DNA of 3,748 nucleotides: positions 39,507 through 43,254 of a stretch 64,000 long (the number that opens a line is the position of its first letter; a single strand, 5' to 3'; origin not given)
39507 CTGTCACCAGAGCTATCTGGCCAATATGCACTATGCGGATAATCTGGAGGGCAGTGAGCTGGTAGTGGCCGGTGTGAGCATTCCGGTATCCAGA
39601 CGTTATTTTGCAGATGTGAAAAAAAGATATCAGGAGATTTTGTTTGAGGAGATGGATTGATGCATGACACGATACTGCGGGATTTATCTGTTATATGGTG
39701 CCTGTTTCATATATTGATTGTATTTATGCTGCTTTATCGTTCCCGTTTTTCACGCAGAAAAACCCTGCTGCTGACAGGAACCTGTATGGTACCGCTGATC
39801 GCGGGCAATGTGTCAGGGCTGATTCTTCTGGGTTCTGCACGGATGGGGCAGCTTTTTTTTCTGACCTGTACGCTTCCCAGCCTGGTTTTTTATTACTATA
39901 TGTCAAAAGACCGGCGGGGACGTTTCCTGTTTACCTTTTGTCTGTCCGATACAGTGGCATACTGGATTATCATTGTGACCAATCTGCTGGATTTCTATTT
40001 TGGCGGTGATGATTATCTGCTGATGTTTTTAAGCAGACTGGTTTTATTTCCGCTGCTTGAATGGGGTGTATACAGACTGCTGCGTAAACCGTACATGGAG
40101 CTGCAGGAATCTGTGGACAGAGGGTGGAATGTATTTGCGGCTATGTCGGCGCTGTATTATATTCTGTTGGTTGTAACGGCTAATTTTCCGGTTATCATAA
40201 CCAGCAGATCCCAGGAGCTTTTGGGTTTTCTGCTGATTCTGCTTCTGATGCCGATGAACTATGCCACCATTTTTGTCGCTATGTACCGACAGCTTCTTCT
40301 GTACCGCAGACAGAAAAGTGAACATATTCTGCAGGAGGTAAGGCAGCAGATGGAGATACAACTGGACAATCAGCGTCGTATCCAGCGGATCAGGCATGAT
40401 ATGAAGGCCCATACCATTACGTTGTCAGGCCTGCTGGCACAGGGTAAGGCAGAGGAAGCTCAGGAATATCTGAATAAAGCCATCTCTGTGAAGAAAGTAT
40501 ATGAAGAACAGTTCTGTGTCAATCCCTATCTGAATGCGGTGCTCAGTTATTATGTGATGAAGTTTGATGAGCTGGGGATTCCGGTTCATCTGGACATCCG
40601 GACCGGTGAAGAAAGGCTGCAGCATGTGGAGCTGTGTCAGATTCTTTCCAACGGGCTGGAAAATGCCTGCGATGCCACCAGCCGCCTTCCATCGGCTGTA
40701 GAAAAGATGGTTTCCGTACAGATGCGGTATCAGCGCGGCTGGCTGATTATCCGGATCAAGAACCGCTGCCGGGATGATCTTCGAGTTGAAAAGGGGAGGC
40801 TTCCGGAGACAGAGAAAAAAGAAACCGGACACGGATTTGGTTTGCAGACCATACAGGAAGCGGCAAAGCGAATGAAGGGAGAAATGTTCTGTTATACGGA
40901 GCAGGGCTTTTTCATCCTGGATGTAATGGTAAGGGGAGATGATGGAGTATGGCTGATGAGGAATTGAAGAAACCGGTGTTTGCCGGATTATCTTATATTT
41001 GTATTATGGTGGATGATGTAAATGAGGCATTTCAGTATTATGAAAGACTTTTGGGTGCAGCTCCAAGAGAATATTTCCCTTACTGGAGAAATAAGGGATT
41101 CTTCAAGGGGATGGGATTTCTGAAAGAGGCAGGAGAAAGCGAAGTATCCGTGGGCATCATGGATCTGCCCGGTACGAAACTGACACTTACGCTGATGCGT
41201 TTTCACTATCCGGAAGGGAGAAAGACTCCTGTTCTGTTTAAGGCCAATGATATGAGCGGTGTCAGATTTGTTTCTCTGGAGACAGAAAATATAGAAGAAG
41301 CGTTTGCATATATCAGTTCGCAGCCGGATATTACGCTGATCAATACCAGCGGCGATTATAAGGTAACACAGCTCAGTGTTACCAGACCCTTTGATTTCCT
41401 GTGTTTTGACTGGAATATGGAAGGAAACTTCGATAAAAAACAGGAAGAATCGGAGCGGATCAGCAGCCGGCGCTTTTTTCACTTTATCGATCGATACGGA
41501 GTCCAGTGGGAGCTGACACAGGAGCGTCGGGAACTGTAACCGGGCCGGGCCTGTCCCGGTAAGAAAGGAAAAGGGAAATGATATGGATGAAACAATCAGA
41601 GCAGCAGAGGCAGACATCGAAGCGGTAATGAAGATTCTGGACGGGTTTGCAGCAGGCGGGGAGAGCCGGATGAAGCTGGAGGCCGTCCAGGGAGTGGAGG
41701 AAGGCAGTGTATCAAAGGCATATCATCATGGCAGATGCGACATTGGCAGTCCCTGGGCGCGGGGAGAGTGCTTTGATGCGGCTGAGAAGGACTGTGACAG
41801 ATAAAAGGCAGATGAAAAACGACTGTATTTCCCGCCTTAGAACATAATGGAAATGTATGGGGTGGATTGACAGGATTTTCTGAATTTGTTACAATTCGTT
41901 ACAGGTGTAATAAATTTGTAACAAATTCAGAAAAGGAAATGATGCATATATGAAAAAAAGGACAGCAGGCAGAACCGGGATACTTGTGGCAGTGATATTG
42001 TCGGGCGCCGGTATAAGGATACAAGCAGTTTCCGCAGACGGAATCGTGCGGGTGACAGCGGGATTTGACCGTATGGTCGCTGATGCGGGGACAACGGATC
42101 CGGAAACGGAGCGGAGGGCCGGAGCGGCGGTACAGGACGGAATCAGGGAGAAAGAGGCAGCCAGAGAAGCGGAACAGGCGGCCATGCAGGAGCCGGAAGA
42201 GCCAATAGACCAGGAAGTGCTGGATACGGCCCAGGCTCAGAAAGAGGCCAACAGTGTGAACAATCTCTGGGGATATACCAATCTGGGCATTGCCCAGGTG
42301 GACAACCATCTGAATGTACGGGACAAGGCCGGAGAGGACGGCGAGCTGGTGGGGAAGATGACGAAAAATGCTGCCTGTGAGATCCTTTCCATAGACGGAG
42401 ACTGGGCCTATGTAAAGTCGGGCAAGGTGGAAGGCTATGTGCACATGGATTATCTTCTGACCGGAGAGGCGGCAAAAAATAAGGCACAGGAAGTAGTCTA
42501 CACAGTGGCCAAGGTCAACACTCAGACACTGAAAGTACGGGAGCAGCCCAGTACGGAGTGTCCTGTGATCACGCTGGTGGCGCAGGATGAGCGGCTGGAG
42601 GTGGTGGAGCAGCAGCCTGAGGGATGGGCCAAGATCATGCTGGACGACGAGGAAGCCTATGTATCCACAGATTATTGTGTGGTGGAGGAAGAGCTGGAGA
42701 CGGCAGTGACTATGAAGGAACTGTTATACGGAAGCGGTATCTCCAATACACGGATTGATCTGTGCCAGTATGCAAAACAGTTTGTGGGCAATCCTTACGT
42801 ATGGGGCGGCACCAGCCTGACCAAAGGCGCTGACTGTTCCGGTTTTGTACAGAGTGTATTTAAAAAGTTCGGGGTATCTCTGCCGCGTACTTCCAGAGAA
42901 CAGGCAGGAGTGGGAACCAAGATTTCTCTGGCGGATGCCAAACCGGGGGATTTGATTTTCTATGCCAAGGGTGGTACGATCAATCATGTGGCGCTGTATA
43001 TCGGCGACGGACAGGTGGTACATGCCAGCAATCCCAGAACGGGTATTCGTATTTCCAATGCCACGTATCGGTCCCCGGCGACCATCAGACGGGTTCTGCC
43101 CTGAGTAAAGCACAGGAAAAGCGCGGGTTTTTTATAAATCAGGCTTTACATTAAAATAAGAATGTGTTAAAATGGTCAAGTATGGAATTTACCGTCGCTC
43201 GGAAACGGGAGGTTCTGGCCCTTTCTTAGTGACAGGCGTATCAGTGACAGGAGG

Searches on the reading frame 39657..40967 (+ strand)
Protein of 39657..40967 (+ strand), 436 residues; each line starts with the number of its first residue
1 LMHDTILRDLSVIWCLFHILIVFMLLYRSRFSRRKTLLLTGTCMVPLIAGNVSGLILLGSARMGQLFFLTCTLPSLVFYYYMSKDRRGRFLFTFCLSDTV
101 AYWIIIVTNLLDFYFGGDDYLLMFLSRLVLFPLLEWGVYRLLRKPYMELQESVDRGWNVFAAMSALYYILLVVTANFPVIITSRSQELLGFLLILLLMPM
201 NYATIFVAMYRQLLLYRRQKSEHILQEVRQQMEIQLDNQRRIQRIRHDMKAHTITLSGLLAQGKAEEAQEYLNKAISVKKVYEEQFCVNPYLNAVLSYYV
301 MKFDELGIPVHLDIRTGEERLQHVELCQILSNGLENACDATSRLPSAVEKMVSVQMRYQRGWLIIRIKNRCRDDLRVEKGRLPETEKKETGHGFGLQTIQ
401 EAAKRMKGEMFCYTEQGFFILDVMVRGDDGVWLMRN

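Call 65: search_protein_families(library=pfam, proteins=[window:39657-40967:+], max_evalue=0.000001)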
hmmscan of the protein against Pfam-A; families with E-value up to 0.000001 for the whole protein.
window:39657-40967:+ (436 aa): 1 family
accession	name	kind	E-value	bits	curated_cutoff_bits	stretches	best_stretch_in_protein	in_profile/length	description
PF14501.12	HATPase_c_5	-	2.6e-18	66.2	22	1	322-425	2-101/102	GHKL domain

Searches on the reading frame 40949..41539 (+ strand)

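Call 65: search_protein_families(library=pfam, proteins=[window:40949-41539:+], max_evalue=0.000001)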
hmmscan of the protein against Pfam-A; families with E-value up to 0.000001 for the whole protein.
window:40949-41539:+ (196 aa): 1 family
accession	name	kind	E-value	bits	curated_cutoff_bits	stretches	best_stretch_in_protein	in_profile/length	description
PF00903.31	Glyoxalase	-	2.5e-08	34.8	20.6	1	14-125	2-91/121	Glyoxalase/Bleomycin resistance protein/Dioxygenase superfamily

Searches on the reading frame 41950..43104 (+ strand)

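Call 65: search_protein_families(library=pfam, proteins=[window:41950-43104:+], max_evalue=0.000001)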
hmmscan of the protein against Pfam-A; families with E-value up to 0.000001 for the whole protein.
window:41950-43104:+ (384 aa): 2 families
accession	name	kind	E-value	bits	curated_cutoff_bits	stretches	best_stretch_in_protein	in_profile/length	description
PF00877.26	NLPC_P60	-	4e-29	101.1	23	1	280-372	1-92/105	NlpC/P60 family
PF08239.17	SH3_3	-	7.3e-21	74.5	27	2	193-242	2-52/54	Bacterial SH3 domain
